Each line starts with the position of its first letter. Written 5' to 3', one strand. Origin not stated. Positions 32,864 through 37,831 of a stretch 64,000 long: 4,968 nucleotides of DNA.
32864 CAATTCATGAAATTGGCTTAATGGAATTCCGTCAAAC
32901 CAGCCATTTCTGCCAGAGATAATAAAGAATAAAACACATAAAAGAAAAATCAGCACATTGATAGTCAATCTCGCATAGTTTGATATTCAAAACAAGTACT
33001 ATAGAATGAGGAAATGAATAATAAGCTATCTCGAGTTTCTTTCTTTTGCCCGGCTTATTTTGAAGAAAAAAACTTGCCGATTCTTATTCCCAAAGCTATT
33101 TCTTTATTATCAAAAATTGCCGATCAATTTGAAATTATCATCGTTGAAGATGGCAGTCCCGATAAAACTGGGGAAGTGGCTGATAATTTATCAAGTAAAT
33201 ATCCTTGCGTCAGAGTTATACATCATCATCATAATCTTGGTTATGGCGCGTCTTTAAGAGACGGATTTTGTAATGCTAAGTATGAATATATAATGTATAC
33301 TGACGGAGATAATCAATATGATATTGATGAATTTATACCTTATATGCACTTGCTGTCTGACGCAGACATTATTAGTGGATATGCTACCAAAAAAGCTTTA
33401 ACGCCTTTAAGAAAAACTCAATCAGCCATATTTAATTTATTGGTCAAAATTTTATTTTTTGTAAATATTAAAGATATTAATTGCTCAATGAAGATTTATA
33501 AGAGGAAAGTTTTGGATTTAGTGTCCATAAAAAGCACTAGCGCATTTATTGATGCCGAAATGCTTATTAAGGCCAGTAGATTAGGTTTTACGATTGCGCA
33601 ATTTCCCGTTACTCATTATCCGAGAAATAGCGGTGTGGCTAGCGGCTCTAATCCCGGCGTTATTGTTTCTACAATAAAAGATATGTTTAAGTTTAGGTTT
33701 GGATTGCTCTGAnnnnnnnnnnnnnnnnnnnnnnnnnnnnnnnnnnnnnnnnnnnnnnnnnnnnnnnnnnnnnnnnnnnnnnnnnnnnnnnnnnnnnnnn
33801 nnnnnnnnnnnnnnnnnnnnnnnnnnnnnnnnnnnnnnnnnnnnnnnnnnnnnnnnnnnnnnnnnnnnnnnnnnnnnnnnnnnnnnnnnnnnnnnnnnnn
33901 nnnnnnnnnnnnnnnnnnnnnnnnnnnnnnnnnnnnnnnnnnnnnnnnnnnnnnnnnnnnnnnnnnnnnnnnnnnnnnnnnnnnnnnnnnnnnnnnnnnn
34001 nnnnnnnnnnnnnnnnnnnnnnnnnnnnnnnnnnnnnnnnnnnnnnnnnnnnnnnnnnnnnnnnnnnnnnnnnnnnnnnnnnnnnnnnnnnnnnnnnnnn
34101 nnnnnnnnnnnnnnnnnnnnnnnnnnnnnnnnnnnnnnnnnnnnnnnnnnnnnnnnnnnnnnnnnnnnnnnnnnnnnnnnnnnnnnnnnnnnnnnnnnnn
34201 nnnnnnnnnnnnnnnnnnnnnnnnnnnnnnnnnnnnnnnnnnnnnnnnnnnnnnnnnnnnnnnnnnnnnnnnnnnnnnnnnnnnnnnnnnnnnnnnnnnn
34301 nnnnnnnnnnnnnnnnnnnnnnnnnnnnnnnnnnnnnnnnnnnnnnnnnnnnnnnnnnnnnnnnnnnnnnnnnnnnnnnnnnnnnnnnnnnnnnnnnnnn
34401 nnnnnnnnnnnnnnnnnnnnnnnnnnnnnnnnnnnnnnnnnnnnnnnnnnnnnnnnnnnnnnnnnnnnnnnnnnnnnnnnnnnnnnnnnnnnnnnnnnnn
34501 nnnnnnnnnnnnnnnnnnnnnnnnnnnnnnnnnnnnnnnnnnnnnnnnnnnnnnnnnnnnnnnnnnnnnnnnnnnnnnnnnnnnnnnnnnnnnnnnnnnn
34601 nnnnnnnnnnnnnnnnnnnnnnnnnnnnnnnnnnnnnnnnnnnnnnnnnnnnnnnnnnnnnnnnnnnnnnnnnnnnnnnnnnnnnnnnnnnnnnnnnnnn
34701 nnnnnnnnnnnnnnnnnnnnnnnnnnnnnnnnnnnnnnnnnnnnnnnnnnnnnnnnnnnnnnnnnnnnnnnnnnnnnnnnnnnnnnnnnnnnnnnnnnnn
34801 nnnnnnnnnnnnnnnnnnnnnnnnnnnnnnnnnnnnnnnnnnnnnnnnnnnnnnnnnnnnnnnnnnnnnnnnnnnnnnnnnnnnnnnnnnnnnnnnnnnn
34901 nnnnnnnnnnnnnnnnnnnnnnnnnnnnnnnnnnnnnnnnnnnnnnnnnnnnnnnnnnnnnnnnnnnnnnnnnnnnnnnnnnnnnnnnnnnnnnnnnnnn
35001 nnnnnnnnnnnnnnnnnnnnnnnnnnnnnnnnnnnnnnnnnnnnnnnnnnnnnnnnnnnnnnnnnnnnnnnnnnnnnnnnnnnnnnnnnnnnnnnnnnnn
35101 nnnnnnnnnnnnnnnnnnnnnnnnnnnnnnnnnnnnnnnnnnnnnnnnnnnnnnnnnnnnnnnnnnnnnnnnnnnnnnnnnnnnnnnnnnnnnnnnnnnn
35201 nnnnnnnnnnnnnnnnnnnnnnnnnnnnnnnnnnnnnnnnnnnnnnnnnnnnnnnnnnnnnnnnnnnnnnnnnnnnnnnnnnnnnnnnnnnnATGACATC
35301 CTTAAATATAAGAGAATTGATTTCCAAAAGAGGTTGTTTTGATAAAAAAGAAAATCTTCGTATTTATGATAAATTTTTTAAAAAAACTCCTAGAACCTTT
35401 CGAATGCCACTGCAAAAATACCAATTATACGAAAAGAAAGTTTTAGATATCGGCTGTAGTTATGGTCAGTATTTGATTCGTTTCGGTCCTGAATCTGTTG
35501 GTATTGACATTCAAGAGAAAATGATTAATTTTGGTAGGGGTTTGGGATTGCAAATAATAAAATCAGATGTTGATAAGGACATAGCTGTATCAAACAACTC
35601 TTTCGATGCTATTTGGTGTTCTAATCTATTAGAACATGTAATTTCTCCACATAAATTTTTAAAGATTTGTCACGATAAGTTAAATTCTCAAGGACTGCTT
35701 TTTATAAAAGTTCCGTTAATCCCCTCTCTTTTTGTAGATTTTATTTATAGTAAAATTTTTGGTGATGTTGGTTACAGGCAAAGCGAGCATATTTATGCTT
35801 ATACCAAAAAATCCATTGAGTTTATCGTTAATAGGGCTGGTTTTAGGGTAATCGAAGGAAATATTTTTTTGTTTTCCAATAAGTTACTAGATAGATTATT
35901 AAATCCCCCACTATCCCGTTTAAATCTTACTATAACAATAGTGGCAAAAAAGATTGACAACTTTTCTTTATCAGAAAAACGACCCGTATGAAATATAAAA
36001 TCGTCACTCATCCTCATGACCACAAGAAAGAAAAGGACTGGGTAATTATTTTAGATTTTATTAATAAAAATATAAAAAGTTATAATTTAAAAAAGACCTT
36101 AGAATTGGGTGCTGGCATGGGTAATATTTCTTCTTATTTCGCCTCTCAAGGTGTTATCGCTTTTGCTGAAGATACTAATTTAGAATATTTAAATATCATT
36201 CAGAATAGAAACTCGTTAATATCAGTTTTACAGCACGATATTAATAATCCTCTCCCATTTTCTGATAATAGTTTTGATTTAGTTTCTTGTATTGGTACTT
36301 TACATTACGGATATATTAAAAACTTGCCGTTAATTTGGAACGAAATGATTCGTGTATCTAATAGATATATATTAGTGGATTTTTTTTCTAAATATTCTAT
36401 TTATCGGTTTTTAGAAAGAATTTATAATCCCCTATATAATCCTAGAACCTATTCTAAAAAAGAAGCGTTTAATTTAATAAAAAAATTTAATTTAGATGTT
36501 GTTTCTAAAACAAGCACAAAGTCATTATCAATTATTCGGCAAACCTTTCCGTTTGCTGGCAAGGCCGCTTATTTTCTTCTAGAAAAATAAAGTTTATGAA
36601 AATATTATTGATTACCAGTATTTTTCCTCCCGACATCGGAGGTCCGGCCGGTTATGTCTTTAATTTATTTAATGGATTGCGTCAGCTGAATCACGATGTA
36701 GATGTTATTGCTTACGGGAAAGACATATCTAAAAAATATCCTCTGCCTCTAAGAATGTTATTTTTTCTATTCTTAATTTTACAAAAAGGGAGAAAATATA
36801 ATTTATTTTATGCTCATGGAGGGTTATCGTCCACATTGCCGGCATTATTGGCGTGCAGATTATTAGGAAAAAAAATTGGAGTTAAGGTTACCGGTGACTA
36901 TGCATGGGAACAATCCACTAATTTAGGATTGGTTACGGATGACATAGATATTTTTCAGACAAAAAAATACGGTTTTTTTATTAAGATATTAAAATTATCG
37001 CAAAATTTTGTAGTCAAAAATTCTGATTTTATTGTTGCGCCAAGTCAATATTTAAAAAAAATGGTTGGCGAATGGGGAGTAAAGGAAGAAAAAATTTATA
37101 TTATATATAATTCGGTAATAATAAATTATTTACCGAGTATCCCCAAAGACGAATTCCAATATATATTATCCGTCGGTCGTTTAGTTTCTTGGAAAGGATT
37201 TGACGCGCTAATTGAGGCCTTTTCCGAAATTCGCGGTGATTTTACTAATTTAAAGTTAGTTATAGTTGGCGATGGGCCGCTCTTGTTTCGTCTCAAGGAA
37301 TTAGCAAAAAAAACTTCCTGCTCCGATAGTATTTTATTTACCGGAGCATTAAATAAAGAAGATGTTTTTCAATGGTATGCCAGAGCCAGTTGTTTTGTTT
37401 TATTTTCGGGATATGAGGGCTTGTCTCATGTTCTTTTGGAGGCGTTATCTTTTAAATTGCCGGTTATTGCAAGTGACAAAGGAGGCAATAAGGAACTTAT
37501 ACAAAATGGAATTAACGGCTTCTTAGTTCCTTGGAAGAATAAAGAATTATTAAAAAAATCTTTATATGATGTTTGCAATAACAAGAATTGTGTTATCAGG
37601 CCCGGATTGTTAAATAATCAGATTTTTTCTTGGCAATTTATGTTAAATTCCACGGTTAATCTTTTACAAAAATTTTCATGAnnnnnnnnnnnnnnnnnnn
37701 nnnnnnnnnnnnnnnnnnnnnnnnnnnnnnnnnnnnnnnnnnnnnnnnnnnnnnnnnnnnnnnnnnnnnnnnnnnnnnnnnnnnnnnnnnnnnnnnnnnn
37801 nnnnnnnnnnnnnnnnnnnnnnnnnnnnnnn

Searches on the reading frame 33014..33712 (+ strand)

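Call 7: search_protein_families(library=pfam, proteins=[window:33014-33712:+])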
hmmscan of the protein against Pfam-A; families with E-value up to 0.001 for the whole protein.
window:33014-33712:+ (232 aa): 2 families
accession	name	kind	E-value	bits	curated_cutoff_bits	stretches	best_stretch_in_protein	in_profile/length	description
PF00535.33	Glycos_transf_2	-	6.2e-23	82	23.3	1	9-167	1-164/168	Glycosyl transferase family 2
PF10111.15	Glyco_tranf_2_2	-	2.1e-06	27.9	27.3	1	36-114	27-106/276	Glycosyltransferase like family 2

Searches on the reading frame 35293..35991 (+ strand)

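Call 7: search_protein_families(library=pfam, proteins=[window:35293-35991:+])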
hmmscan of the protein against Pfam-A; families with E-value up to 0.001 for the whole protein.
window:35293-35991:+ (232 aa): 6 families
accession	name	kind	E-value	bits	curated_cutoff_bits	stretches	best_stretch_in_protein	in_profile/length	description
PF13489.12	Methyltransf_23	-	1.5e-18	67.5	27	1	35-188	11-163/164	Methyltransferase domain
PF08241.18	Methyltransf_11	-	1.6e-12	48.3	21.2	1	51-138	1-95/95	Methyltransferase domain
PF13649.12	Methyltransf_25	-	8.1e-10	39.7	27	1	50-134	1-97/97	Methyltransferase domain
PF08242.18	Methyltransf_12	-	4.5e-09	37.4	30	1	51-136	1-98/98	Methyltransferase domain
PF13847.12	Methyltransf_31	-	5.3e-09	36.4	27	1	48-139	5-110/145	Methyltransferase domain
PF07021.18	MetW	-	2.9e-05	24.2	21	1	48-124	15-96/193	Methionine biosynthesis protein MetW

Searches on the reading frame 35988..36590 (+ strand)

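Call 7: search_protein_families(library=pfam, proteins=[window:35988-36590:+])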
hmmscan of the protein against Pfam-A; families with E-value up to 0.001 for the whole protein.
window:35988-36590:+ (200 aa): 3 families
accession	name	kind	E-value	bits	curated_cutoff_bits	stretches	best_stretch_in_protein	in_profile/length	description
PF08241.18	Methyltransf_11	-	6.7e-10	39.9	21.2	1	38-123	1-86/95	Methyltransferase domain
PF13649.12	Methyltransf_25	-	1.1e-09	39.3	27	1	38-123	2-92/97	Methyltransferase domain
PF13847.12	Methyltransf_31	-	8.6e-06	25.9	27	1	35-125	5-102/145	Methyltransferase domain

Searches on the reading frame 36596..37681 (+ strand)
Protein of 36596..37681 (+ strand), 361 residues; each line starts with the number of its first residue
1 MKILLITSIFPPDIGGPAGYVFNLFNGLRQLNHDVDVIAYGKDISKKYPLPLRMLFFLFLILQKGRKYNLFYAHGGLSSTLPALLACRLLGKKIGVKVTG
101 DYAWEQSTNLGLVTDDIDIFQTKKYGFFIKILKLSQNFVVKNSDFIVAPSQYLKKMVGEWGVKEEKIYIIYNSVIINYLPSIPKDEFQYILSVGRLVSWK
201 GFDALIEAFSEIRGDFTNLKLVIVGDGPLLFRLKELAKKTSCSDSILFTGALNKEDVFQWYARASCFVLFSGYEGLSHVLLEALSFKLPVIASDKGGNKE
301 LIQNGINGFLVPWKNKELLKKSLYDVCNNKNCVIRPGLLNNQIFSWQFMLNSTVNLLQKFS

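Call 7: search_protein_families(library=pfam, proteins=[window:36596-37681:+])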
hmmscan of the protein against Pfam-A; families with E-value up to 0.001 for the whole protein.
window:36596-37681:+ (361 aa): 5 families
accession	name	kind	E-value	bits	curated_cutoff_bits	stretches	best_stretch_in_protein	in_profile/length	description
PF00534.26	Glycos_transf_1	-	7.8e-39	133.4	26.4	1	185-330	13-159/172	Glycosyl transferases group 1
PF13692.12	Glyco_trans_1_4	-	1.3e-31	110.2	27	1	189-326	3-139/142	Glycosyl transferases group 1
PF13439.12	Glyco_transf_4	-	9.4e-13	49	28.5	1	14-174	1-166/170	Glycosyltransferase Family 4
PF13579.12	Glyco_trans_4_4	-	1.1e-05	26.2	29.7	0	15-172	1-157/158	Glycosyl transferase 4-like domain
PF20706.3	GT4-conflict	-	0.00018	21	26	1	184-305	194-323/385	Family 4 Glycosyltransferase in conflict systems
